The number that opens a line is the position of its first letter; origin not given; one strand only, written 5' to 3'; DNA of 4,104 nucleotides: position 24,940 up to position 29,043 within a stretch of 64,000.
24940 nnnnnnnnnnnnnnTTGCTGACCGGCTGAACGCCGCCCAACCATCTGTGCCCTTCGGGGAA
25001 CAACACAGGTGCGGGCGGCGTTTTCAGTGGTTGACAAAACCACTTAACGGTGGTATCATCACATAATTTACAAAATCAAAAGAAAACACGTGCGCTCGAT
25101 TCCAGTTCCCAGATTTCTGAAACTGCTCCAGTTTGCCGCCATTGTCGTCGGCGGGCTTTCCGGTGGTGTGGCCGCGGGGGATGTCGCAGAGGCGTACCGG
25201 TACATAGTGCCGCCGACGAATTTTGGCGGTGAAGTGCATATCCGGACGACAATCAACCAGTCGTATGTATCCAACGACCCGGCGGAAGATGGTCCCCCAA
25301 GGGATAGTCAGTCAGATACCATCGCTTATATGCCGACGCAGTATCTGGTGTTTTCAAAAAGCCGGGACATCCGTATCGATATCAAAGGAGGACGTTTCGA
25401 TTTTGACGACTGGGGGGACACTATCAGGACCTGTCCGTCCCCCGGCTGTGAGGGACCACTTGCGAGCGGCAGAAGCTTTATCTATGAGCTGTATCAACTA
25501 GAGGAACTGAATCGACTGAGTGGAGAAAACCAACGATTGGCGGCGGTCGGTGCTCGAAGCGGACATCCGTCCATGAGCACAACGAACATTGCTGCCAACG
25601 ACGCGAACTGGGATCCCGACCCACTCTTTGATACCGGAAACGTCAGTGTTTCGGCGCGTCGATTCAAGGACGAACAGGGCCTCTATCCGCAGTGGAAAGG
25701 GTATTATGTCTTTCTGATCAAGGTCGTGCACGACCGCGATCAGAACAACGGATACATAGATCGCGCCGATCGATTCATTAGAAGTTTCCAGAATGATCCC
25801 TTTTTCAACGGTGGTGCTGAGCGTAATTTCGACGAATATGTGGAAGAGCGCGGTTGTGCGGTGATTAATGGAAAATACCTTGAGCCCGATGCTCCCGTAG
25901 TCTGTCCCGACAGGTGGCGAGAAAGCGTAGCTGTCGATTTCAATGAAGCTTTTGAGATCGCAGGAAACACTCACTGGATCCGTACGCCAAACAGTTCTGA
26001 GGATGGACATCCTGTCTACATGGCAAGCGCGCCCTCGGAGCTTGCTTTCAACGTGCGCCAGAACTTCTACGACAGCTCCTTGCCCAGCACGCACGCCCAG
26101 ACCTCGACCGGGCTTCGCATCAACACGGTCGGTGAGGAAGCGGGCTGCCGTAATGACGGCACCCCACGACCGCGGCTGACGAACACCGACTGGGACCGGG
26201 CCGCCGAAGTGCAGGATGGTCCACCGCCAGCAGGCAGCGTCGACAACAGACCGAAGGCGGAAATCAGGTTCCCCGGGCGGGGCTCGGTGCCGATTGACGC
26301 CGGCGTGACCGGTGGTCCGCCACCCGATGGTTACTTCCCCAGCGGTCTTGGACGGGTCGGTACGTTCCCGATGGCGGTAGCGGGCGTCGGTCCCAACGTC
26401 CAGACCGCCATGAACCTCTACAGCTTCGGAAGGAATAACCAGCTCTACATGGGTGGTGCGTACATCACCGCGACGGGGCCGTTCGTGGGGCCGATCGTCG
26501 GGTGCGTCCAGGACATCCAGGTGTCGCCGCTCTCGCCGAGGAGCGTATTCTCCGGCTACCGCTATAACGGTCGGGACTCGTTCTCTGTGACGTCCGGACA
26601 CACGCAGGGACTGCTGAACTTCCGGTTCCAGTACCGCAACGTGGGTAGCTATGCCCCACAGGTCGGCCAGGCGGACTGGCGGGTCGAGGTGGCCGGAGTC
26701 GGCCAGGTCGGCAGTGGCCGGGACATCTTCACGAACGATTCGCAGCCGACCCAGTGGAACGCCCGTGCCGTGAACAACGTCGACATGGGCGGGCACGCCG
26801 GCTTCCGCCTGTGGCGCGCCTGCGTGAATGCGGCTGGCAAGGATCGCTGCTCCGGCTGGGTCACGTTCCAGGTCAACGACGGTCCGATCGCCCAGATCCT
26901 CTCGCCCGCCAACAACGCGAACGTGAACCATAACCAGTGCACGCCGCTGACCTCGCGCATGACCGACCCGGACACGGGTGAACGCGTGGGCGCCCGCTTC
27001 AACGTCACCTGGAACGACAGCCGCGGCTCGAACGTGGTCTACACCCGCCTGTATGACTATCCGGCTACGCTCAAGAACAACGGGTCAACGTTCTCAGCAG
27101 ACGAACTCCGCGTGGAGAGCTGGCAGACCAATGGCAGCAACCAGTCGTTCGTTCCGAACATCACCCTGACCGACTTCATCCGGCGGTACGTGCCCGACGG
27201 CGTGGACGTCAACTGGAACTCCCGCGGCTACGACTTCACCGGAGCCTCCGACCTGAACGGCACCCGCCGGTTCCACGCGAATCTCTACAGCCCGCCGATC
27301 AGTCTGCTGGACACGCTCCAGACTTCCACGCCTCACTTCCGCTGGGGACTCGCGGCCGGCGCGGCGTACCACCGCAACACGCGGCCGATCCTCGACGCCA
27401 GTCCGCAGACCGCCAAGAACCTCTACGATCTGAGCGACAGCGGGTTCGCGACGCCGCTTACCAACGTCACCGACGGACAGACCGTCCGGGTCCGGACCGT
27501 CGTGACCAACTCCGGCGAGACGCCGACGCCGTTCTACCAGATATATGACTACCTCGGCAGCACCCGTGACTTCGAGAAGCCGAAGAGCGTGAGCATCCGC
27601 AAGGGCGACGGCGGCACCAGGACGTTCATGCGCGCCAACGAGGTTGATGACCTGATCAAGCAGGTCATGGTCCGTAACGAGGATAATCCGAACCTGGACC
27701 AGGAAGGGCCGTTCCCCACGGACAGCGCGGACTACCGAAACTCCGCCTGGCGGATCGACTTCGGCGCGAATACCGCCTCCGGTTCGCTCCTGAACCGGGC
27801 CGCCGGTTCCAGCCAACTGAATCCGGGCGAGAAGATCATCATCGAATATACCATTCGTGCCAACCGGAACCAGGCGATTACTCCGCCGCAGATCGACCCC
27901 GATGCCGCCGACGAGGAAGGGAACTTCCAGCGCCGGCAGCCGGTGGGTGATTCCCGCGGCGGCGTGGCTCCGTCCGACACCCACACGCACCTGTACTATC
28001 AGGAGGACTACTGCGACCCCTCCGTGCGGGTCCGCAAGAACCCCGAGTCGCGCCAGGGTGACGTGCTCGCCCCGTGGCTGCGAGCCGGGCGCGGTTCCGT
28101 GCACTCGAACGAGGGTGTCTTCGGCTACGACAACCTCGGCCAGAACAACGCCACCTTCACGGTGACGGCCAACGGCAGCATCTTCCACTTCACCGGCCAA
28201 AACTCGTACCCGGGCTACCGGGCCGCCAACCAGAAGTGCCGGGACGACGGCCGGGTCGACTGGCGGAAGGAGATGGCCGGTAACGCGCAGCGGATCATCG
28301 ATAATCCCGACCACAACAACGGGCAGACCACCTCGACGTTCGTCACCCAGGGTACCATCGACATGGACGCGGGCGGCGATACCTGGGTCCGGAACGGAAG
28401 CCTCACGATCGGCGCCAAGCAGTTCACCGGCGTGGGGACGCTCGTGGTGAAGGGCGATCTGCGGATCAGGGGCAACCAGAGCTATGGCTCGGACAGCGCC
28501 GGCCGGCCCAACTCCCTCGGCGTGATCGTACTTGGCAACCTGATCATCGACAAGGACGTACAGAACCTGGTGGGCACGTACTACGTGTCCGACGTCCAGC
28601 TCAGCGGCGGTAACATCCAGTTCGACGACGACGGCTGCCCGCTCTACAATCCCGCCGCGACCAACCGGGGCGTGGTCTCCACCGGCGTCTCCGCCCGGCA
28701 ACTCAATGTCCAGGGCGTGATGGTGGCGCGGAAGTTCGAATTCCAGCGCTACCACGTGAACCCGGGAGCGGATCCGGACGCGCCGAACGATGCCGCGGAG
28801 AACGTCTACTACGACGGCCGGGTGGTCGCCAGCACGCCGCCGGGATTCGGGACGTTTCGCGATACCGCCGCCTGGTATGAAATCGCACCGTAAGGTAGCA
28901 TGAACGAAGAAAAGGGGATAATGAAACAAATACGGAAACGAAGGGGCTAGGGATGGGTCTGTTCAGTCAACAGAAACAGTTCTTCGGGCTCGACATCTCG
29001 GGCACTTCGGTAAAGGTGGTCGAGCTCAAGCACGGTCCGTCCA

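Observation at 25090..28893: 1267-aa domain-less secreted giant protein as first gene of the pilus operon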

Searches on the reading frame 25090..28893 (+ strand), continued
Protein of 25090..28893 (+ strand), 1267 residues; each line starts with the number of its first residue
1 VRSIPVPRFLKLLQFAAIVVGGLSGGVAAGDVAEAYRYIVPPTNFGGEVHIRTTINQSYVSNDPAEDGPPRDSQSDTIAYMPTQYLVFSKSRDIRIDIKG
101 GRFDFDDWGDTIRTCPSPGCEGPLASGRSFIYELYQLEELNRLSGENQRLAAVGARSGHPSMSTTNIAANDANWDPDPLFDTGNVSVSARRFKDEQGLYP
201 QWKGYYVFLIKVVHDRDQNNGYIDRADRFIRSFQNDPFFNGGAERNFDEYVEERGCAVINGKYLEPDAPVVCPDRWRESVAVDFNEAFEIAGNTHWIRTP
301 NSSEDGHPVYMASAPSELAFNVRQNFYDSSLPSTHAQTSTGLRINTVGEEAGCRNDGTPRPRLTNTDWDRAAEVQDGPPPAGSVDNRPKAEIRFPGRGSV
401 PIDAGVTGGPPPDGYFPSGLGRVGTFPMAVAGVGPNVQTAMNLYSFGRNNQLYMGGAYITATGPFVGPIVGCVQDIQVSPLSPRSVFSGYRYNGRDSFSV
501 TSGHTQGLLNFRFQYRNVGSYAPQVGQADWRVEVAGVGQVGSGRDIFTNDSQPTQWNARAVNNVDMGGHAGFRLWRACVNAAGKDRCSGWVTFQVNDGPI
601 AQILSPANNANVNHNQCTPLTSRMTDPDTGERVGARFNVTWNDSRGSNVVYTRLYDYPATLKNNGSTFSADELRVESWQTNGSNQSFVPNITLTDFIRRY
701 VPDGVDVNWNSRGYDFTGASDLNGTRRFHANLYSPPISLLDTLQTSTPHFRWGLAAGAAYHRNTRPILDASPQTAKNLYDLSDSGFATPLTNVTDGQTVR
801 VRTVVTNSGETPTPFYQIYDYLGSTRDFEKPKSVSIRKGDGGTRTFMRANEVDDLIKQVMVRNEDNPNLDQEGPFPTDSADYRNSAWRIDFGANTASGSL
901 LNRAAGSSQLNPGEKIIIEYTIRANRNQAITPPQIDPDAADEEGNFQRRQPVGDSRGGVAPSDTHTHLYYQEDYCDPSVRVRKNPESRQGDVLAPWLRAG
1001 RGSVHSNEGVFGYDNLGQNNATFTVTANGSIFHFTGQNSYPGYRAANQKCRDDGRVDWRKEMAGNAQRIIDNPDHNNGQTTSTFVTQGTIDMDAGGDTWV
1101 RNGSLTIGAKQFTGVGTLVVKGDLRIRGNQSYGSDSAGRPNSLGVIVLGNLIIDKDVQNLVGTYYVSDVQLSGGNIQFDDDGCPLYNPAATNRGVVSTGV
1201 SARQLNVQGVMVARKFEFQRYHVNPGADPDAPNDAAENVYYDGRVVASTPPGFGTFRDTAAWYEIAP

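Call 87: find_encoding_contigs(protein=P0061, flank=5000, max_places=1)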
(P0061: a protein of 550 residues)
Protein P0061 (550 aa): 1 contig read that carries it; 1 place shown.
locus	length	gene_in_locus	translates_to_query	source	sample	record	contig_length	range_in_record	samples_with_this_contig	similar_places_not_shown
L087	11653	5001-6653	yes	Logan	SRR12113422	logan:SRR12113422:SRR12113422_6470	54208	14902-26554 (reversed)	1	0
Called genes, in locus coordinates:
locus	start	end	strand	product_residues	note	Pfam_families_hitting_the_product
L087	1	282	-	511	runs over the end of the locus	PF07638:Sigma70_ECF (faint), PF04542:Sigma70_r2, PF13384:HTH_23 (faint), PF07374:DUF1492 (faint), PF04545:Sigma70_r4 (weak), PF08281:Sigma70_r4_2, PF13936:HTH_38 (faint), PF08281:Sigma70_r4_2, +6 more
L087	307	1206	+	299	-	PF00763:THF_DHG_CYH, PF02882:THF_DHG_CYH_C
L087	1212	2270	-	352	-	PF02661:Fic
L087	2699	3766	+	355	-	PF01926:MMR_HSR1, PF02421:FeoB_N (weak), PF06071:YchF-GTPase_C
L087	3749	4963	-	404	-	PF01555:N6_N4_Mtase, PF01170:UPF0020, PF03602:Cons_hypoth95 (weak), PF13649:Methyltransf_25 (weak), PF13847:Methyltransf_31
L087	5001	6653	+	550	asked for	-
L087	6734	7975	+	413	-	PF11104:PilM_2, PF25216:Volactin (faint), PF06723:MreB_Mbl (faint), PF11104:PilM_2, PF08841:DDR (faint), PF14450:FtsA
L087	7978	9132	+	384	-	-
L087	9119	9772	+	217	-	-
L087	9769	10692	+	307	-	-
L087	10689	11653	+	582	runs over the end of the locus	PF05157:MshEN, PF00437:T2SSE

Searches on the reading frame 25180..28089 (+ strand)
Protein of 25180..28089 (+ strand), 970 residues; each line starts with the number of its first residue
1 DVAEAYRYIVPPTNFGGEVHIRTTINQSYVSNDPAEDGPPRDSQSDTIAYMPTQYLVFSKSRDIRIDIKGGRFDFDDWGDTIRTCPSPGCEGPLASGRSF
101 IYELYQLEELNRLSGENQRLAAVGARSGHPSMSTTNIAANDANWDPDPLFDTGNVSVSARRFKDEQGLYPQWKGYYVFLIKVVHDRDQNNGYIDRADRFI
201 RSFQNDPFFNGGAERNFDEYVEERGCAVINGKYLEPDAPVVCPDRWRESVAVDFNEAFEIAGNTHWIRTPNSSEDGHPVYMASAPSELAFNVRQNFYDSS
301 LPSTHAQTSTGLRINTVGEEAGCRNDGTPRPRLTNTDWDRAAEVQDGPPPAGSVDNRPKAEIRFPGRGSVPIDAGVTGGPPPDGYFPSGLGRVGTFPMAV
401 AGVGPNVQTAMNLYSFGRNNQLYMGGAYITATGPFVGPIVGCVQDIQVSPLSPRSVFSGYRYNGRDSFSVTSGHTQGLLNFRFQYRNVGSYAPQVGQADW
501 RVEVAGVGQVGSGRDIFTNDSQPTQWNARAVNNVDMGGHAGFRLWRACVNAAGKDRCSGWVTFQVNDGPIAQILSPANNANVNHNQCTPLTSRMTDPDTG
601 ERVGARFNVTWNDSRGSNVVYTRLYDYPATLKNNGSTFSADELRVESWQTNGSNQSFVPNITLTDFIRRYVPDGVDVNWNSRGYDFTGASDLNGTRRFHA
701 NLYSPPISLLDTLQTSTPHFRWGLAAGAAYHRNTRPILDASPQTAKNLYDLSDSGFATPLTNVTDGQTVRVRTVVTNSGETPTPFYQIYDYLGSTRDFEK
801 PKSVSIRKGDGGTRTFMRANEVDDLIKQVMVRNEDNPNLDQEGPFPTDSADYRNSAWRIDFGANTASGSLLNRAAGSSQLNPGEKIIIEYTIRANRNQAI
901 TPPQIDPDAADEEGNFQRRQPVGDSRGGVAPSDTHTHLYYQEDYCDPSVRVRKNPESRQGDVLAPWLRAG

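Call 74: predict_structure(alignment_id=A5)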
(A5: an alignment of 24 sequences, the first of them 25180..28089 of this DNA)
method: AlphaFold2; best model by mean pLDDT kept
length: 970 residues; sequences in the alignment: 24
mean_pLDDT: 74.2   pTM: 0.57
mean pLDDT of the five models: 74.2, 73.3, 72.7, 71.3, 71.2
residues with pLDDT >= 90: 246; 70-90: 379; 50-70: 199; < 50: 146
segments of 3 or more residues with pLDDT < 50: 1-3, 30-45, 73-97, 127-137, 210-214, 249-257, 318-321, 327-331, 341-346, 375-395, 399-403, 469-474, 909-915, 925-930, 966-970
pLDDT, mean of each block of 10 residues (from residue 1): 66 65 70 42 57 90 85 41 39 50 89 73 63 46 66 80 81 89 88 77 53 51 72 76 64 52 82 86 81 66 55 57 49 52 47 62 68 45 35 44 56 69 75 62 86 92 63 59 89 80 92 82 79 78 93 89 87 91 85 85 89 94 71 90 93 93 92 93 82 83 79 83 87 93 88 87 84 94 94 84 92 89 89 85 64 82 92 90 94 74 51 49 49 81 88 79 52
secondary structure, 60 per line:
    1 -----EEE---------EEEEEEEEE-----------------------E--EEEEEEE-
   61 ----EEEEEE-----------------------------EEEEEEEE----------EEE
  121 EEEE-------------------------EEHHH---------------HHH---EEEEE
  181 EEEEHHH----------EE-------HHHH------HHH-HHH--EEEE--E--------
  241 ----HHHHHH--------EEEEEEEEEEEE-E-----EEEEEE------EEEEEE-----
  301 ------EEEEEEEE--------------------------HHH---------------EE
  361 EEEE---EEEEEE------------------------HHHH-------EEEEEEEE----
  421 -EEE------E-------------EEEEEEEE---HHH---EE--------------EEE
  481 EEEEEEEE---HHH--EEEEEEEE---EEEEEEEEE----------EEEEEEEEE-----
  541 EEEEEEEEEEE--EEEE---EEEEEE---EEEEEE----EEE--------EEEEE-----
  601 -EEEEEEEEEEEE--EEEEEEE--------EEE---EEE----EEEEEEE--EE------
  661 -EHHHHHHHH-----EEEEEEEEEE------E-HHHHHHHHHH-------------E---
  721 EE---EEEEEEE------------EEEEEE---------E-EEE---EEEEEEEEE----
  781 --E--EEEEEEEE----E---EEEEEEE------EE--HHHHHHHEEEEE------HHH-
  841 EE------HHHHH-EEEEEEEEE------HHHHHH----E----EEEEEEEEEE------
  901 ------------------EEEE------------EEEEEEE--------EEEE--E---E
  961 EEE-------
elements in order (helices of 4 or more, strands of 3 or more residues): E6-8 E18-26 E53-59 E65-70 E100-107 E118-124 E176-184 H207-210 E226-229 H245-250 E259-270 E278-283 E290-295 E307-314 E359-364 E368-373 H398-401 E409-416 E422-424 E445-452 E478-488 E497-504 E508-516 E527-535 E541-551 E554-557 E561-566 E570-575 E580-582 E591-595 E602-613 E616-622 E631-633 E637-639 E644-650 H663-670 E676-685 H694-703 E726-732 E745-750 E762-764 E768-776 E786-793 E802-808 H819-825 E826-830 H849-853 E855-863 H870-875 E885-894 E919-922 E935-941 E950-953 E960-963

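Call 76: fold_search(model_id=the predicted structure, library=pdb)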
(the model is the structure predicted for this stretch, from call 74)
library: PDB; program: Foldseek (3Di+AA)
matches with E <= 10: 1717; with E <= 0.001: 133
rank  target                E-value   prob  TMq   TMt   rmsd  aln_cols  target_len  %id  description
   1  8beg_B                1.9e-09  1.00  0.23  0.32  14.2       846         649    8  Structure of Ig-like domains from PrgB (released 2022-11-30)
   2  8beg_A                9.7e-09  1.00  0.24  0.33  13.7       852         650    7  Structure of Ig-like domains from PrgB (released 2022-11-30)
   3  3ije_A                1.7e-08  1.00  0.15  0.16  26.1       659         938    7  Crystal structure of the complete integrin alhaVbeta3 ectodomain plus an Alpha/beta transmembrane fragment (released 2009-09-29)
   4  8xez_A                5.2e-08  1.00  0.16  0.16  18.1       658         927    8  Cryo-EM structure of integrin ITGAV/ITGB3 complex, conformation 5 (released 2024-12-18)
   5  8t2v_A                7.6e-08  1.00  0.15  0.15  26.7       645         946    8  Cryo-EM Structures of Full-length Integrin alphaIIbbeta3 in Native Lipids (released 2023-07-26)
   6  3fcs_A                1.5e-07  1.00  0.14  0.15  26.5       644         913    8  Structure of complete ectodomain of integrin aIIBb3 (released 2009-01-20)
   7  8zdg_A                2.8e-07  1.00  0.15  0.16  25.6       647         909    8  Cryo-EM structure of the integrin avb3 with CWHM-12, conformation 1 (released 2025-10-22)
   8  7q62_A                2.8e-07  0.97  0.10  0.08  38.8       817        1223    8  Structure of TEV cleaved A2ML1 dimer (A2ML1-TT dimer) (released 2022-04-20)
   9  5hcc_B                4.1e-07  0.99  0.12  0.15  43.8       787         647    8  Ternary complex of human Complement C5 with Ornithodoros moubata OmCI and Dermacentor andersoni RaCI3. (released 2016-03-30)
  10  3lso_A                4.3e-07  1.00  0.12  0.23  19.6       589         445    8  Crystal structure of Putative membrane anchored protein from Corynebacterium diphtheriae (released 2010-02-23)
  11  7ad7_B                4.3e-07  0.99  0.11  0.14  36.6       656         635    9  Crystal structure of human complement C5 in complex with the K8 bovine knob domain peptide. (released 2021-03-10)
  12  6avq_A                1.0e-06  1.00  0.14  0.15  25.8       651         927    7  The Therapeutic Antibody LM609 Selectively Inhibits Ligand Binding to Human alpha-V beta-3 Integrin via Steric Hindran (released 2017-11-01)
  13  8cml_E                1.1e-06  0.97  0.11  0.15  44.6       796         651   10  Cryo-EM structure of complement C5 in complex with nanobodies UNbC5-1 and UNbC5-2 (released 2023-09-27)
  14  6rqj_B                1.1e-06  1.00  0.12  0.16  32.0       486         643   11  Structure of human complement C5 complexed with tick inhibitors OmCI, RaCI1 and CirpT1 (released 2020-01-08)
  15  6avr_A                1.1e-06  1.00  0.15  0.15  22.9       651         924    7  Human alpha-V beta-3 Integrin (intermediate conformation) in complex with the therapeutic antibody LM609 (released 2017-11-01)
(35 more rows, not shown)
